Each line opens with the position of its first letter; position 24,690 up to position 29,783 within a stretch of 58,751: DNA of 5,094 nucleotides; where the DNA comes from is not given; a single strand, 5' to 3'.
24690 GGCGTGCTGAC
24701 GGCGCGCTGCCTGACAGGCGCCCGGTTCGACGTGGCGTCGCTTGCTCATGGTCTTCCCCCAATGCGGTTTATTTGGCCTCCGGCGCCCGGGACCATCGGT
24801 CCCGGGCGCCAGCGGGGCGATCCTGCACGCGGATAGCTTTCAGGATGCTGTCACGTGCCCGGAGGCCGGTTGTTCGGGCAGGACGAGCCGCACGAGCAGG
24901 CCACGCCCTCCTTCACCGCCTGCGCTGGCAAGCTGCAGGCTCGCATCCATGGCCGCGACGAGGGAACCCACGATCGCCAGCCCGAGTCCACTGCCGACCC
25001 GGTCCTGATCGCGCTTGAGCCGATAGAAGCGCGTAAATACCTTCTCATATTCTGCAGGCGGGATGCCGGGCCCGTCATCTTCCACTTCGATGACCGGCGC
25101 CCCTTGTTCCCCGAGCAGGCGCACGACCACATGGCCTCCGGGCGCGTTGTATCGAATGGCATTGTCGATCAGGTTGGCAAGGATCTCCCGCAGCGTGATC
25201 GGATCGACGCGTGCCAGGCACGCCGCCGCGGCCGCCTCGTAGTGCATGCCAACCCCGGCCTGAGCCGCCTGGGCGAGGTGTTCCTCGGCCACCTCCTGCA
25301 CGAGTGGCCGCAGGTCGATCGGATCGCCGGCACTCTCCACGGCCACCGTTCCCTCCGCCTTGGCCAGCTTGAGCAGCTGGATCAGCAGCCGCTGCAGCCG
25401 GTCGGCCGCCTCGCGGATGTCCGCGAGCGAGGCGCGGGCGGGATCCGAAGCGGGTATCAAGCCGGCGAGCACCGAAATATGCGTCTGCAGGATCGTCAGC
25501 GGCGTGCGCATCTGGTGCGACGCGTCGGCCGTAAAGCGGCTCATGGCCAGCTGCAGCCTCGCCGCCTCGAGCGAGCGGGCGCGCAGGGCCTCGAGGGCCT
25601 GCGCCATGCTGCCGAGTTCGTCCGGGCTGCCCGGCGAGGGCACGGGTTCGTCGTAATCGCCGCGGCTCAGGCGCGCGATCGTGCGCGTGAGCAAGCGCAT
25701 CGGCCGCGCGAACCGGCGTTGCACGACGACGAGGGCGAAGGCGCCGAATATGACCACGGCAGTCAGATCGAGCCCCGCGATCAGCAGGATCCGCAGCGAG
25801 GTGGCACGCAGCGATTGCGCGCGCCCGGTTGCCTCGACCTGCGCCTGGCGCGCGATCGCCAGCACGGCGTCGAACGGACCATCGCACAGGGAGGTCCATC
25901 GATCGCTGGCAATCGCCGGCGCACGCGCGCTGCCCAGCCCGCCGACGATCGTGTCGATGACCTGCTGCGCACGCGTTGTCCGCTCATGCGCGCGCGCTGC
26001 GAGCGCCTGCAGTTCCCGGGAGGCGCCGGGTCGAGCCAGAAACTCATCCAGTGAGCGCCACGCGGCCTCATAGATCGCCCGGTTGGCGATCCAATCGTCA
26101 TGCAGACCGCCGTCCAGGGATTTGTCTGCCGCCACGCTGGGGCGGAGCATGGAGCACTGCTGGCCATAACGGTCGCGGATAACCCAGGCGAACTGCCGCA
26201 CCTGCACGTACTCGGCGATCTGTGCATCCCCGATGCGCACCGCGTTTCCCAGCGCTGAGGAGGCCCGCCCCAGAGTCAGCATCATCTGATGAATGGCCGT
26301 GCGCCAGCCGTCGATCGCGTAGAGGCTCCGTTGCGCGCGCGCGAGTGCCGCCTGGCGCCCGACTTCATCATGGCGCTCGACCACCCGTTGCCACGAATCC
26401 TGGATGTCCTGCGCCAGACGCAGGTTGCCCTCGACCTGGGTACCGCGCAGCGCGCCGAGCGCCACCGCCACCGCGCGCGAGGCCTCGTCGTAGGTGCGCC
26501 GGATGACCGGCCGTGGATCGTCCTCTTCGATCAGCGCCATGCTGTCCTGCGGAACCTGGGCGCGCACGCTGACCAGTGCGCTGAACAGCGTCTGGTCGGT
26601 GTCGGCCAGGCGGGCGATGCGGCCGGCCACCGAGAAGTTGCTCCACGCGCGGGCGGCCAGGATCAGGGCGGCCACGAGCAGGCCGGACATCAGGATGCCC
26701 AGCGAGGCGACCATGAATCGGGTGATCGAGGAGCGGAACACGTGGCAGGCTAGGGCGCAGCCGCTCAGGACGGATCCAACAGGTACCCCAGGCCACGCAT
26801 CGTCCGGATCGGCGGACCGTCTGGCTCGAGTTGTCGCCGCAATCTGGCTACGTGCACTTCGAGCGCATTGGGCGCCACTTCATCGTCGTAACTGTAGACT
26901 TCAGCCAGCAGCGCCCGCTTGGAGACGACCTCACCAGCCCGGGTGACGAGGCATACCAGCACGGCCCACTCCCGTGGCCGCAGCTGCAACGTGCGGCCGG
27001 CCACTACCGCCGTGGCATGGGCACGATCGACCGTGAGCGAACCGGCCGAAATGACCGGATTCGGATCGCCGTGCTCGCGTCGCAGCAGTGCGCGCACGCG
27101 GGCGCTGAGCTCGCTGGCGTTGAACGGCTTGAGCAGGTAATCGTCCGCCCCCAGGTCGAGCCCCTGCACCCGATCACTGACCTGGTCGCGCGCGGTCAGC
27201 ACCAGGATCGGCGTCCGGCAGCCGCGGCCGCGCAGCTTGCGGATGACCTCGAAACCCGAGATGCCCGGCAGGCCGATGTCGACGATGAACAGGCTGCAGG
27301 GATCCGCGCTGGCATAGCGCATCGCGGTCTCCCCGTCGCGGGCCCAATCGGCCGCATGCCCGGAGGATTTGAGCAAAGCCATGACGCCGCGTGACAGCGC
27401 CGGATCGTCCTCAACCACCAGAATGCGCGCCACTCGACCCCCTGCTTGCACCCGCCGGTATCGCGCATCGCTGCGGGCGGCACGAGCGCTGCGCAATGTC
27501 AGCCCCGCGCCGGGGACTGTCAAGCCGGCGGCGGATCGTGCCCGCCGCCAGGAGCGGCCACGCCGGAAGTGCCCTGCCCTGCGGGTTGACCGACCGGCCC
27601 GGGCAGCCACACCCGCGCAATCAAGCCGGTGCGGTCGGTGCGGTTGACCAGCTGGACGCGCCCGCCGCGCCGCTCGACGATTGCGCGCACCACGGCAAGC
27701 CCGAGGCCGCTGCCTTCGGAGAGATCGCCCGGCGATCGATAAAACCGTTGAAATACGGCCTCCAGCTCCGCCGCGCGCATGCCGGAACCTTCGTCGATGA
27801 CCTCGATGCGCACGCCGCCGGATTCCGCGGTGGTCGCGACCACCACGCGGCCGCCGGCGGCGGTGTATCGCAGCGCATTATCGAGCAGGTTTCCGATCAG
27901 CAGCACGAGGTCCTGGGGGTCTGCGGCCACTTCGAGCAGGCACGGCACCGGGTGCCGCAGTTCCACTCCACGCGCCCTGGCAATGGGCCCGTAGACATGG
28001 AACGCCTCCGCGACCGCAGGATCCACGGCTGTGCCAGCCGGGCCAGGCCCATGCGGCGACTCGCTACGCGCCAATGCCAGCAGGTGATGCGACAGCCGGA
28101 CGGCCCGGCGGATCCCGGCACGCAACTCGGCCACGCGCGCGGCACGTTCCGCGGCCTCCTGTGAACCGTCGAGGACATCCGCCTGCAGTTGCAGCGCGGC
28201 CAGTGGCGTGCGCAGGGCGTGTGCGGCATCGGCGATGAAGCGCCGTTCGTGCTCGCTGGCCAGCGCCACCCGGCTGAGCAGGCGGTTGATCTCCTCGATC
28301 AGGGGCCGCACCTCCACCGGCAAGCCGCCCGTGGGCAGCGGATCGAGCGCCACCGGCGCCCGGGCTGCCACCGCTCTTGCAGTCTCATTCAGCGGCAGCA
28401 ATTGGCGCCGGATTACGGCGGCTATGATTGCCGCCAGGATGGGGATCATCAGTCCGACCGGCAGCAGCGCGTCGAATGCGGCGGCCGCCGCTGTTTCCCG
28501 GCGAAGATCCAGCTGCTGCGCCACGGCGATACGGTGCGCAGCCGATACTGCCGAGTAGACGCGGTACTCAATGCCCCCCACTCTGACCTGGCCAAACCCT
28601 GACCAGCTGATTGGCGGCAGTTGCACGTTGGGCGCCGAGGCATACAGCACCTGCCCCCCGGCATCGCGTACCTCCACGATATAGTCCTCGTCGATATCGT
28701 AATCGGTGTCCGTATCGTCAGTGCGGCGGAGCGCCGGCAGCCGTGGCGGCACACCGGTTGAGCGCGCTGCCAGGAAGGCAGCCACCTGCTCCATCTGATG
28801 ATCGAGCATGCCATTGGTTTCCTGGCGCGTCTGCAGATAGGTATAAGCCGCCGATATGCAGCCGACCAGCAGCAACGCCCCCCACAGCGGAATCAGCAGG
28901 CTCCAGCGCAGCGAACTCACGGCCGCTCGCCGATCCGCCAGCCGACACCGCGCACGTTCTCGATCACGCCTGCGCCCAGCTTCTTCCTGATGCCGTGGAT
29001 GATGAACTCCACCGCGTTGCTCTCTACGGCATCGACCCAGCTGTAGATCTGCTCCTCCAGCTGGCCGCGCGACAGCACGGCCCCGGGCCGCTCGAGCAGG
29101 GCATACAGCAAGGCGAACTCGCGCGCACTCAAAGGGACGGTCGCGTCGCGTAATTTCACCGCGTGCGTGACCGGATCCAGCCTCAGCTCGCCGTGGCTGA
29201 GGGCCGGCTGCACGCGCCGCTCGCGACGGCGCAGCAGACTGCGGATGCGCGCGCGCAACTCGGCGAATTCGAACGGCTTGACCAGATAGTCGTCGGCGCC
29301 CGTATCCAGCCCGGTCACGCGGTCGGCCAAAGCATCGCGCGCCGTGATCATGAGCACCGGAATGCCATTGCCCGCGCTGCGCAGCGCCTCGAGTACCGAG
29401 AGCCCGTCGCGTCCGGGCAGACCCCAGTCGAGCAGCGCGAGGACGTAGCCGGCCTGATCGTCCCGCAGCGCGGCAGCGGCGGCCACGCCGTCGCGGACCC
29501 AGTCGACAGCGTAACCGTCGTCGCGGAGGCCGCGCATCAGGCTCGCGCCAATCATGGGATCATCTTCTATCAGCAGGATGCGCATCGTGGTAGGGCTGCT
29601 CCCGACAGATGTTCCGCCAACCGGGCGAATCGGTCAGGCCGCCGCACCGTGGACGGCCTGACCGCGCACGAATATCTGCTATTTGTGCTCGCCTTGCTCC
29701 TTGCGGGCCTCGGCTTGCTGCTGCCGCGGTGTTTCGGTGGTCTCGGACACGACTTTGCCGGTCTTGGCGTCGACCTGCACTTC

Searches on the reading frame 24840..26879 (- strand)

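Call 16: search_protein_families(library=ncbifam, proteins=[window:24840-26879:-], max_evalue=1e-20)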
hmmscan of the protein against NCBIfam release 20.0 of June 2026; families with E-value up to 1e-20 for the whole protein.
window:24840-26879:- (679 aa): 28 families (the best 25 are shown)
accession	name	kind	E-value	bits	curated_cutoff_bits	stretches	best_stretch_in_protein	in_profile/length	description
TIGR02966.1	phoR_proteo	equivalog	1.3e-41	142.8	334.2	1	440-658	108-327/333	phosphate regulon sensor histidine kinase PhoR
NF040691.1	MtrAB_MtrB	equivalog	1.4e-41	143.1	450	1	363-672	188-495/507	MtrAB system histidine kinase MtrB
NF008312.0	PRK11100.1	equivalog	2.6e-40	138.7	356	1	359-668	179-473/477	two-component system sensor histidine kinase CreC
TIGR01386.1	cztS_silS_copS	subfamily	1.1e-39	136.8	292.55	1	354-653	156-446/457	heavy metal sensor histidine kinase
NF033092.0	HK_WalK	equivalog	1.2e-39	136.4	725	1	446-658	372-586/594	cell wall metabolism sensor histidine kinase WalK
NF046044.1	PnpS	equivalog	4.4e-39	134.6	400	1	441-658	165-383/390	two-component system histidine kinase PnpS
NF041735.1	hist_kin_RppB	equivalog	7.1e-38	130.5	400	1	446-658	216-431/438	two-component system sensor histidine kinase RppB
NF012163.2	BaeS_SmeS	equivalog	2.5e-37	128.9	500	1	375-652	173-444/457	sensor histidine kinase efflux regulator BaeS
TIGR02956.1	TMAO_torS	equivalog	1.2e-36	126.2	676.5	1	444-658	462-674/967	TMAO reductase system sensor histidine kinase/response regulator TorS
NF007664.1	PRK10337.1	equivalog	5.6e-35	120.8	475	1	380-653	169-431/442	quorum sensing histidine kinase QseC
NF007837.0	PRK10549.1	equivalog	6.6e-31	107.5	603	1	376-668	174-459/466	envelope stress sensor histidine kinase BaeS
NF007007.0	PRK09470.1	equivalog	1.8e-29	102.9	486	1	334-668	136-458/463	envelope stress sensor histidine kinase CpxA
NF052314.1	T9SS_HK_PorY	subfamily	2.1e-29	102.9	350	1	372-648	140-403/418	PorY family sensor histidine kinase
NF041832.1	near_NosP_CTERM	subfamily_domain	5.1e-29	101.5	400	1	444-658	5-217/370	NahK/ErcS family hybrid sensor histidine kinase/response regulator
NF058527.1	HistKinChvGCaul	equivalog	5.9e-29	101.2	740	1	417-656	280-518/535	two-component sensor histidine kinase ChvG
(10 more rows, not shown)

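Call 97: search_protein_families(library=pfam, proteins=[window:24840-26879:-], max_evalue=0.0001)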
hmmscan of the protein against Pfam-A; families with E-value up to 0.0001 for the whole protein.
window:24840-26879:- (679 aa): 4 families
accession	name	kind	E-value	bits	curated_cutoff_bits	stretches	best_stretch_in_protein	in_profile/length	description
PF02518.31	HATPase_c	-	3.7e-24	85.7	26.4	1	559-670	2-110/111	Histidine kinase-, DNA gyrase B-, and HSP90-like ATPase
PF00512.31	HisKA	-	1.3e-12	48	26.9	1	445-509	1-64/66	His Kinase A (phospho-acceptor) domain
PF00672.30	HAMP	-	5.1e-11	43.2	25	1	387-435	3-50/53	HAMP domain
PF13581.12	HATPase_c_2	-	2.8e-06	27.8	27.4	1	561-645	34-113/127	Histidine kinase-like ATPase domain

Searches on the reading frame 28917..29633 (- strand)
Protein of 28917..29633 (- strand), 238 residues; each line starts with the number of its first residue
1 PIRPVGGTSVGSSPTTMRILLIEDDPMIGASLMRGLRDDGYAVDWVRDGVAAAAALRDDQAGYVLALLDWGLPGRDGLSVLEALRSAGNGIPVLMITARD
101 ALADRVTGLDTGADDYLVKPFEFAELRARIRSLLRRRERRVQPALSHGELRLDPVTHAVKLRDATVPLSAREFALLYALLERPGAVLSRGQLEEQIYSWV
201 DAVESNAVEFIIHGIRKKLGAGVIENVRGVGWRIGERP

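Call 97: search_protein_families(library=pfam, proteins=[window:28917-29633:-], max_evalue=0.0001)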
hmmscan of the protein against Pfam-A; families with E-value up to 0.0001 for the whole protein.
window:28917-29633:- (238 aa): 2 families
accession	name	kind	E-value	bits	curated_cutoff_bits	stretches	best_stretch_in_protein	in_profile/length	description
PF00072.30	Response_reg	-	3.9e-24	85.4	30.2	1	19-131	1-111/111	Response regulator receiver domain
PF00486.34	Trans_reg_C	-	2.6e-17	63.1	26.2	1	165-233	3-76/77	Transcriptional regulatory protein, C terminal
